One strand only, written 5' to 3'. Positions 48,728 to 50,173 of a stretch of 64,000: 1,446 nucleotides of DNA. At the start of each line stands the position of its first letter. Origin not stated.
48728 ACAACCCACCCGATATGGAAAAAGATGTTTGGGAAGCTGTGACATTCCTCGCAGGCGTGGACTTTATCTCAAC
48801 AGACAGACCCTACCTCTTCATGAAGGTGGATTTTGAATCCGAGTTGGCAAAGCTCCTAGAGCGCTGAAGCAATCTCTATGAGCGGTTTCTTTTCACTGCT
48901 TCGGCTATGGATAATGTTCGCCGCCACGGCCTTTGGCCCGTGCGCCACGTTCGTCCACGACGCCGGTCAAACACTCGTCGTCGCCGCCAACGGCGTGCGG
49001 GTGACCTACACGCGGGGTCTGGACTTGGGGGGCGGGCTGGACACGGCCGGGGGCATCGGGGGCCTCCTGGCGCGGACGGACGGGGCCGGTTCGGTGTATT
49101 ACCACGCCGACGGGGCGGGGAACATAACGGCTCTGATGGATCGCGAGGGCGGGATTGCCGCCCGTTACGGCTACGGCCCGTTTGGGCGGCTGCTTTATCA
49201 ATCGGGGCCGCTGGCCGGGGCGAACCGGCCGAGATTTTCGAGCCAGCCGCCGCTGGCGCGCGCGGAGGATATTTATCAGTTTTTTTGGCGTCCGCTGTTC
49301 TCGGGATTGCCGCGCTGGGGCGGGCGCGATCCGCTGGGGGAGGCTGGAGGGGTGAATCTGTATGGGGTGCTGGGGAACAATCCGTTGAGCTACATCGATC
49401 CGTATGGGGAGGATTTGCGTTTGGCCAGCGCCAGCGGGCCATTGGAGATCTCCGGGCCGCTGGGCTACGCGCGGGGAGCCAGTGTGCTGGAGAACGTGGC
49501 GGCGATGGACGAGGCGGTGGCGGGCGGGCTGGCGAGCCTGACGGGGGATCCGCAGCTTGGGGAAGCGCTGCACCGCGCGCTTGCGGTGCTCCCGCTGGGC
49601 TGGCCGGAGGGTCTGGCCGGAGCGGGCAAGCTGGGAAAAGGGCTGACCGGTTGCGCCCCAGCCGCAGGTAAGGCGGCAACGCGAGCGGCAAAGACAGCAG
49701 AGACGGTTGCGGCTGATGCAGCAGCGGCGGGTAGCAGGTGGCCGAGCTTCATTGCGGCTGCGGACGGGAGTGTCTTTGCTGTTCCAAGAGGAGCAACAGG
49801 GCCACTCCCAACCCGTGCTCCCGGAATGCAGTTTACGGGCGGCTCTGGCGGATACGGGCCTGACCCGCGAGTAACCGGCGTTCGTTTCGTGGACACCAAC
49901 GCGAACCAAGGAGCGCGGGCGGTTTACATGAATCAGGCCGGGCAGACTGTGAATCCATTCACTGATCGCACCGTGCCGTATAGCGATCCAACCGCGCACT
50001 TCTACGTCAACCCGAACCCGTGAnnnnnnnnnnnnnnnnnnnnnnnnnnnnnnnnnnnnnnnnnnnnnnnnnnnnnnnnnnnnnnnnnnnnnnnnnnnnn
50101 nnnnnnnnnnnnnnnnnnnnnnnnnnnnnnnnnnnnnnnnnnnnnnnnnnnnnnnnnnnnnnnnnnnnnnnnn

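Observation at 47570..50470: Accessory islet: small ORF, IS630 remnant, orphan Rhs-CT toxin and immunity gene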

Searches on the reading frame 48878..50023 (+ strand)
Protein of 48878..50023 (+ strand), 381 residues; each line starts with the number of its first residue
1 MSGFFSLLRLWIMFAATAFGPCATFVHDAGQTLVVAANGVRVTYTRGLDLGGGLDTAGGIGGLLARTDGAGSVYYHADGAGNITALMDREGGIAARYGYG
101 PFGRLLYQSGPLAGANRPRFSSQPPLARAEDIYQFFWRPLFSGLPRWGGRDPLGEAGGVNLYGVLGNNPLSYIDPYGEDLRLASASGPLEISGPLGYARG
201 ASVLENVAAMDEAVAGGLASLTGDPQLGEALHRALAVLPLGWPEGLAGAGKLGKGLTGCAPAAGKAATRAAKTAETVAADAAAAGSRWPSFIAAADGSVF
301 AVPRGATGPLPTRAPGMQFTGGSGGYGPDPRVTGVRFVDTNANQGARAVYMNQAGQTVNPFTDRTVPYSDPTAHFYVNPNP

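Call 3: search_protein_families(library=pfam, proteins=[window:48878-50023:+], max_evalue=0.1)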
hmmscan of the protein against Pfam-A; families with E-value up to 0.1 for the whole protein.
window:48878-50023:+ (381 aa): 1 family
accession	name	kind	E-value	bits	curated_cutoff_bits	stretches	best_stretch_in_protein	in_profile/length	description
PF05593.20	RHS_repeat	-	0.0037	18.1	22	1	78-105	2-28/38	RHS Repeat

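Call 5: search_protein_families(library=ncbifam, proteins=[window:48878-50023:+], max_evalue=0.1)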
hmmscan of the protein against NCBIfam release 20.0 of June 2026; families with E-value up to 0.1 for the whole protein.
window:48878-50023:+ (381 aa): 2 families
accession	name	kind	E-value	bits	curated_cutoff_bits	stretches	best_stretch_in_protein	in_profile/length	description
TIGR03696.1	Rhs_assc_core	domain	4.4e-09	36.7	32.5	1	99-177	1-75/76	RHS repeat-associated core domain-containing protein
NF041261.1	RHS_core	equivalog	0.061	11.1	2000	1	74-177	1159-1260/1261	RHS element core protein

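Call 6: find_encoding_contigs(protein=window:48878-50023:+, flank=10000, max_places=6)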
Protein window:48878-50023:+ (381 aa): no gene with exactly this product is on record in the collection.

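Call 7: find_homologous_proteins(query=window:48878-50023:+, max_evalue=0.001)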
Query window:48878-50023:+ (381 aa): 147 proteins with E <= 0.001 among 8000 candidates; the best 120 are listed.
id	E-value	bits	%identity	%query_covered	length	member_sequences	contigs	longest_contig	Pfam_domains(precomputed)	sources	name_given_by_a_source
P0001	2.6e-240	815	100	97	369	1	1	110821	-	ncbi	-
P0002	3.3e-66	242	84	29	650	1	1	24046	PF05593.20,PF25023.2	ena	-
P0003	1.3e-52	197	61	45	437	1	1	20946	-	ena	-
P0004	8.3e-50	188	41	82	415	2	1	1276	PF05593.20,PF25023.2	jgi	jgi:RHS repeat-associated protein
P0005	1.5e-46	177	49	52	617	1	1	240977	PF21814.3,PF25023.2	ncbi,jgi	-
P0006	5.8e-45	172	57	40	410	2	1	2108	-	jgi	jgi:RHS repeat-associated protein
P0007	3.6e-44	170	61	37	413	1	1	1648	-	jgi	-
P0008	1.3e-43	168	59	40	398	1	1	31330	-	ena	-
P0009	1.1e-42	165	55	44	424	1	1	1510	PF05593.20,PF25023.2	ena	-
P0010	1.1e-42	165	63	37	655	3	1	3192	PF05593.20,PF25023.2,PF09136.17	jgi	jgi:RHS repeat-associated protein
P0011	5.9e-42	162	62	37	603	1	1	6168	PF25023.2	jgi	jgi:RHS repeat-associated protein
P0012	1.1e-41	161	61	37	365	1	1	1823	-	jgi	jgi:RHS repeat-associated protein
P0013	1.8e-41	161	61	37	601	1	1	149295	-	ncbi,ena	-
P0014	2.9e-41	160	56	42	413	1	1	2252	PF05593.20,PF25023.2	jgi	jgi:RHS repeat-associated protein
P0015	8.0e-41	159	47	48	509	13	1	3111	PF05593.20,PF25023.2,PF09136.17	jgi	-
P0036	6.8e-38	149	50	45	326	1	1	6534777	PF25023.2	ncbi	-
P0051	5.3e-36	143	68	31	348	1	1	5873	-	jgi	jgi:hypothetical protein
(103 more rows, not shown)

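Call 8: find_encoding_contigs(protein=P0001, flank=10000, max_places=6)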
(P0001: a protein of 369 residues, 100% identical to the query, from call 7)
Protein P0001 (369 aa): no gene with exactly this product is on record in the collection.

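Call 12: find_encoding_contigs(protein=P0002, flank=8000, max_places=4)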
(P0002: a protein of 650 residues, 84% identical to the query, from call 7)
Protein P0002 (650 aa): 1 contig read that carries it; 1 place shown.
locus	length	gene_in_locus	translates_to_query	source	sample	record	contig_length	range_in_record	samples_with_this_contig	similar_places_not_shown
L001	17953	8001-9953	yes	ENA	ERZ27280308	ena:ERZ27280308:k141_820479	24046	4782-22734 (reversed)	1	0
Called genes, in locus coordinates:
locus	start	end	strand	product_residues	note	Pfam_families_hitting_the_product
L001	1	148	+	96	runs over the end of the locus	-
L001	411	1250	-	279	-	-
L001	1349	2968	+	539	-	PF07505:DUF5131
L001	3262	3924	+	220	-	-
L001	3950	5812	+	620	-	PF07505:DUF5131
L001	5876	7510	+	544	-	PF13148:DUF3987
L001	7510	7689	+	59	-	-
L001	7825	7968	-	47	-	-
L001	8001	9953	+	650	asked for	PF05593:RHS_repeat (faint), PF25023:TEN_YD-shell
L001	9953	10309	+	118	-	-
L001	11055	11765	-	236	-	-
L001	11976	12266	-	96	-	-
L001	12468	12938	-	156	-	-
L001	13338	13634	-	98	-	-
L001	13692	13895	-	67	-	-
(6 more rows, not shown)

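Call 13: find_encoding_contigs(protein=P0036, flank=10000, max_places=3)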
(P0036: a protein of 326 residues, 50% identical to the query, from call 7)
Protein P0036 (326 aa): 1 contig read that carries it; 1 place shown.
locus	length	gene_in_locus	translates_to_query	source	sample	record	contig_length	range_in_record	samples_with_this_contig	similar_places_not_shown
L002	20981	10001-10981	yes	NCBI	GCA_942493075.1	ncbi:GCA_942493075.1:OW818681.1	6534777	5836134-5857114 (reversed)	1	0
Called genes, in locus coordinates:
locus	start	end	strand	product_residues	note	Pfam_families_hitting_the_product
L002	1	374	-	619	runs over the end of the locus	PF14522:Cytochrome_C7 (faint), PF14537:Cytochrom_c3_2 (faint), PF22113:Mtrc-MtrF_II-IV_dom (faint), PF13435:Cytochrome_C554 (faint), PF02335:Cytochrom_C552 (weak), PF13646:HEAT_2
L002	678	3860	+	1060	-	PF13895:Ig_2 (faint), PF07679:I-set (faint), PF13927:Ig_3, PF18884:TSP3_bac (faint)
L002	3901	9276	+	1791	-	PF05593:RHS_repeat (faint), PF25023:TEN_YD-shell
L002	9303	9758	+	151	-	-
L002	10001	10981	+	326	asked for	PF25023:TEN_YD-shell (weak)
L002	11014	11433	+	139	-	-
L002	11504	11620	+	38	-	-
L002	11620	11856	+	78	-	-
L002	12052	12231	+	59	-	-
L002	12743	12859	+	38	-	-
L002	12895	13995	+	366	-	-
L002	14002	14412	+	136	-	PF10008:DUF2251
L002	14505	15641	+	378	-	-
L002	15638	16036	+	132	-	-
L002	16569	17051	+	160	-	PF25023:TEN_YD-shell (weak), PF05593:RHS_repeat (faint)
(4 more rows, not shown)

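Call 85: find_encoding_contigs(protein=P0051, flank=6000, max_places=3)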
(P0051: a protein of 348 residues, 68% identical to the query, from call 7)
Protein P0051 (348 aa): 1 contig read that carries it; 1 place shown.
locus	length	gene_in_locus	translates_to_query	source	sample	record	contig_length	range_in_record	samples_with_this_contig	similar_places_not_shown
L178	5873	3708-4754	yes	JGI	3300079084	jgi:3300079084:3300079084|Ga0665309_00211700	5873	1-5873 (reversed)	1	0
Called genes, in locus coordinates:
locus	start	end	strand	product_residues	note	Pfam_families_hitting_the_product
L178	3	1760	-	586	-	?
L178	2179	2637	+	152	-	-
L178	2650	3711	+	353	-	-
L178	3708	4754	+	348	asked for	-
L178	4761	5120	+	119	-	-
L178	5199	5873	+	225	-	?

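Call 90: find_encoding_contigs(protein=P0003, flank=10000, max_places=2)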
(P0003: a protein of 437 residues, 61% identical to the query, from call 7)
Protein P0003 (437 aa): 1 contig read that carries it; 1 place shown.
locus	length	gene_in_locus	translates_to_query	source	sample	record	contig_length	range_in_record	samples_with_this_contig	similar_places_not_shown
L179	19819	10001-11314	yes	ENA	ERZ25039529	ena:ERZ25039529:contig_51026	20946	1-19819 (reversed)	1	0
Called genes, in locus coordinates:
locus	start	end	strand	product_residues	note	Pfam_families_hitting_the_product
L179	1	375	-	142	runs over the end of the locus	PF00202:Aminotran_3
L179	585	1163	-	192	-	PF04055:Radical_SAM (faint)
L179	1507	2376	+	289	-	PF02812:ELFV_dehydrog_N, PF00208:ELFV_dehydrog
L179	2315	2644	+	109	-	PF00208:ELFV_dehydrog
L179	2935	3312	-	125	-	PF06262:Zincin_1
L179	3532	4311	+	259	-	-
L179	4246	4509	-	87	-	-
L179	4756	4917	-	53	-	-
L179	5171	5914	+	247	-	-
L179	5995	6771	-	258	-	-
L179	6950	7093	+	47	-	-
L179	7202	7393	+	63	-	-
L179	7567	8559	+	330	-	-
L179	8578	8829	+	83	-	PF05593:RHS_repeat (faint)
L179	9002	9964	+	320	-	PF25023:TEN_YD-shell, PF05593:RHS_repeat (weak)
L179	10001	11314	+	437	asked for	-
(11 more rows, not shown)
